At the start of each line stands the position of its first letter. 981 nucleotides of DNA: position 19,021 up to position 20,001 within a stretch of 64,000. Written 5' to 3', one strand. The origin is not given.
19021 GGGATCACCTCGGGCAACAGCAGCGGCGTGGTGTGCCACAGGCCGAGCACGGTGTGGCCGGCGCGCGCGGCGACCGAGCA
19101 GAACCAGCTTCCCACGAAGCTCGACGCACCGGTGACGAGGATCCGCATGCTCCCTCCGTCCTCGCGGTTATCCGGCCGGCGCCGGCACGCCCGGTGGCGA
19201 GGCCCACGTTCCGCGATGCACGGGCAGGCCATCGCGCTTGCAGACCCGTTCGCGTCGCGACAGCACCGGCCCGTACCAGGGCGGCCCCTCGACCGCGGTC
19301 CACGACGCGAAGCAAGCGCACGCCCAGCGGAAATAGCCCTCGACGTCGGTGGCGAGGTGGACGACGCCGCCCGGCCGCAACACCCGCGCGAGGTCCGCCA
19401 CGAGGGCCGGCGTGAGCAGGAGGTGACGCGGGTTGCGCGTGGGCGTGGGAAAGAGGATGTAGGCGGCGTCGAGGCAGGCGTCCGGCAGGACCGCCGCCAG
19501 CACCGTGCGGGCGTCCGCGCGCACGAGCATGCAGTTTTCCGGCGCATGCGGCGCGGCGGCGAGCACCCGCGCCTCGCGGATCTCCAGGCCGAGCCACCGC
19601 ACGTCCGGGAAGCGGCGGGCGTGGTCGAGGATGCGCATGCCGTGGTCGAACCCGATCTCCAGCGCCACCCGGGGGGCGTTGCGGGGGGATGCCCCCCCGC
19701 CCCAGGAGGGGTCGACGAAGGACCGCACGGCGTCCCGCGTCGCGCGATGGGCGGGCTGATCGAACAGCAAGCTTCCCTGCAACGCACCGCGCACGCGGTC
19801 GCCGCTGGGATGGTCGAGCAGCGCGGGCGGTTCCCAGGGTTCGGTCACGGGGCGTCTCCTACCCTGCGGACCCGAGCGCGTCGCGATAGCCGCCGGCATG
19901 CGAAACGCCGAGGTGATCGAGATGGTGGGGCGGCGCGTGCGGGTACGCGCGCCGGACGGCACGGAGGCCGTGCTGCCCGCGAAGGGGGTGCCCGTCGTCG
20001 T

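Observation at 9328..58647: Nine copies of a 33-39 bp GC-rich hairpin repeat, every one embedded in an open reading frame (RPE-like intragenic palindromic element)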

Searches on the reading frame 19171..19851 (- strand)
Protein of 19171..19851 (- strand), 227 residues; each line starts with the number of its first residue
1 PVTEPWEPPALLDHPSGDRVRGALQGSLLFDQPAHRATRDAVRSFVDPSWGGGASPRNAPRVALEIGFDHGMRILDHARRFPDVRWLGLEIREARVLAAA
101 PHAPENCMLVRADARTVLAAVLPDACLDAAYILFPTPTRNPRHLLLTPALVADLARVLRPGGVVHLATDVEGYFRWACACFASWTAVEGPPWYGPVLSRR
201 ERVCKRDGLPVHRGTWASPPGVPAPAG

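Call 11: search_protein_families(library=pfam, proteins=[window:19171-19851:-], max_evalue=0.01)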
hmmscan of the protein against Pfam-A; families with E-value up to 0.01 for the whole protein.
window:19171-19851:- (227 aa): 2 families
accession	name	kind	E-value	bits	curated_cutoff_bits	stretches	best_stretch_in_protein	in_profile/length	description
PF02390.23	Methyltransf_4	-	1.5e-22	80.3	24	1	62-183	4-132/173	Putative methyltransferase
PF13649.12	Methyltransf_25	-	0.00069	20.7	27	1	64-162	2-97/97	Methyltransferase domain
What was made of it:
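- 19671..19704 (-): Copy r3. It lies in trmB (19168-19848, minus strand), directly N-terminal of the methyltransferase core, and is translated as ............. The Pfam Methyltransf_4 match starts one residue after the element (call 11).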

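Call 23: search_solved_structures(query=window:19171-19851:-, show_alignments=2, max_evalue=0.001)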
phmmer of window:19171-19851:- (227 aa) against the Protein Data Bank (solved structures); distinct sequences matched with E-value up to 0.001: 20.
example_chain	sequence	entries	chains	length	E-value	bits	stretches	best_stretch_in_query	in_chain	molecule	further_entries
3dxx_A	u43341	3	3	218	6.5e-10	42.1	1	57-177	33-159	tRNA (guanine-N(7)-)-methyltransferase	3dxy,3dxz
3ckk_A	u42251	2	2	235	5e-09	39.2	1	64-188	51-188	tRNA (guanine-N(7)-)-methyltransferase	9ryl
8d9l_A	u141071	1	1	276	5.3e-09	39.1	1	64-188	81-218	tRNA (guanine-N(7)-)-methyltransferase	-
8d58_A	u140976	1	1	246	5.5e-09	39.1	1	64-188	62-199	tRNA (guanine-N(7)-)-methyltransferase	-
29ge_A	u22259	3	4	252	6.1e-09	38.9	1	64-188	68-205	tRNA (guanine-N(7)-)-methyltransferase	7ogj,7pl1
8d59_A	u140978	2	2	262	6.4e-09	38.8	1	64-188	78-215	tRNA (guanine-N(7)-)-methyltransferase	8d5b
7u20_A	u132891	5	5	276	7.3e-09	38.7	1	64-188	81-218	tRNA (guanine-N(7)-)-methyltransferase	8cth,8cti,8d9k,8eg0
8h0n_B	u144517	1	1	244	1.6e-07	34.2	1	64-184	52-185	tRNA (guanine-N(7)-)-methyltransferase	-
2fca_A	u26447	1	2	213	1e-06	31.6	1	61-184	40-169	tRNA (guanine-N(7)-)-methyltransferase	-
7nyb_A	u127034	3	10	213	1.1e-06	31.6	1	61-184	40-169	tRNA (guanine-N(7)-)-methyltransferase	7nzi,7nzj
2vdv_E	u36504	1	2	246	4e-06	29.7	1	64-177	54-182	TRNA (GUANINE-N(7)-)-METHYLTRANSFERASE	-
2vdu_E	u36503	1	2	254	4.4e-06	29.6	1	64-177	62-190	TRNA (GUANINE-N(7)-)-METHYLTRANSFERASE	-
1yzh_A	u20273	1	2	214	1e-05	28.4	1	62-185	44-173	tRNA (guanine-N(7)-)-methyltransferase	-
4m74_A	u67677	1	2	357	0.00012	24.9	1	37-117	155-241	Methyltransferase MppJ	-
4m6y_A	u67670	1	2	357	0.00013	24.8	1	37-117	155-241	Methyltransferase MppJ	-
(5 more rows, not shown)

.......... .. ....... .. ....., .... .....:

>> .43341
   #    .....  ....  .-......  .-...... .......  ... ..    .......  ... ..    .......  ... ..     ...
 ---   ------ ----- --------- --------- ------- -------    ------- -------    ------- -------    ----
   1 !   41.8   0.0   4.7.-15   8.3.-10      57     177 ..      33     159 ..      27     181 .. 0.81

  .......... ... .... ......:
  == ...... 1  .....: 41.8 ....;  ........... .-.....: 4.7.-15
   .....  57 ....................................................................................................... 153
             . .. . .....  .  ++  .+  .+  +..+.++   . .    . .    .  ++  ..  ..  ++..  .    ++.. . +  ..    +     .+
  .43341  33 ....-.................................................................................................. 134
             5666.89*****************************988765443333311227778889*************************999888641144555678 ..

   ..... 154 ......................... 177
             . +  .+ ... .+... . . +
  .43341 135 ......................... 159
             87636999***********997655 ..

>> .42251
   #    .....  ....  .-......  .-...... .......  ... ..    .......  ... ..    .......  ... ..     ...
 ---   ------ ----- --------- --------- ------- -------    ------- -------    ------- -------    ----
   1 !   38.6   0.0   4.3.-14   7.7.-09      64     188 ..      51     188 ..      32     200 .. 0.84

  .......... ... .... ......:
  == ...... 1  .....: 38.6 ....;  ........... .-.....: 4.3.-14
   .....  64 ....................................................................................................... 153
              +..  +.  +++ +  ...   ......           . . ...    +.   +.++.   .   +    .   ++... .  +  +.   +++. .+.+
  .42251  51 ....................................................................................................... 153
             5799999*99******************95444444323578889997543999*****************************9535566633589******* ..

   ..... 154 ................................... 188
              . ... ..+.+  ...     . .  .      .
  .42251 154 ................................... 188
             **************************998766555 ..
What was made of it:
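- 19671..19704 (-): E. coli TrmB 'REAP-VTLEIGF' aligns with the element-encoded '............' (call 23).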

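Call 74: search_protein_families(library=ncbifam, proteins=[window:19171-19851:-], max_evalue=0.00001)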
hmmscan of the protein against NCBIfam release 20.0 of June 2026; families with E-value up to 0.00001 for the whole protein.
window:19171-19851:- (227 aa): 4 families
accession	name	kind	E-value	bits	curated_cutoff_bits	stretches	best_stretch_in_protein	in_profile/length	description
TIGR00091.1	TIGR00091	equivalog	3.1e-20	72.4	112.65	1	61-183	18-147/194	tRNA (guanosine(46)-N7)-methyltransferase TrmB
NF010719.0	PRK14121.1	equivalog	4.9e-15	55.4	402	1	61-184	124-251/396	tRNA (guanosine(46)-N7)-methyltransferase TrmB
NF001080.0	PRK00121.2-2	equivalog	1.2e-08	34.4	132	1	59-180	46-173/224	tRNA (guanosine(46)-N7)-methyltransferase TrmB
NF002421.0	PRK01544.1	equivalog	2.8e-06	26.4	567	1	61-177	349-471/524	bifunctional peptide chain release factor N(5)-glutamine methyltransferase PrmC/tRNA (guanosine(46)-N7)-methyltransferase TrmB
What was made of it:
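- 19671..19704 (-): The TIGR00091 match starts at profile position 18 (call 74).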
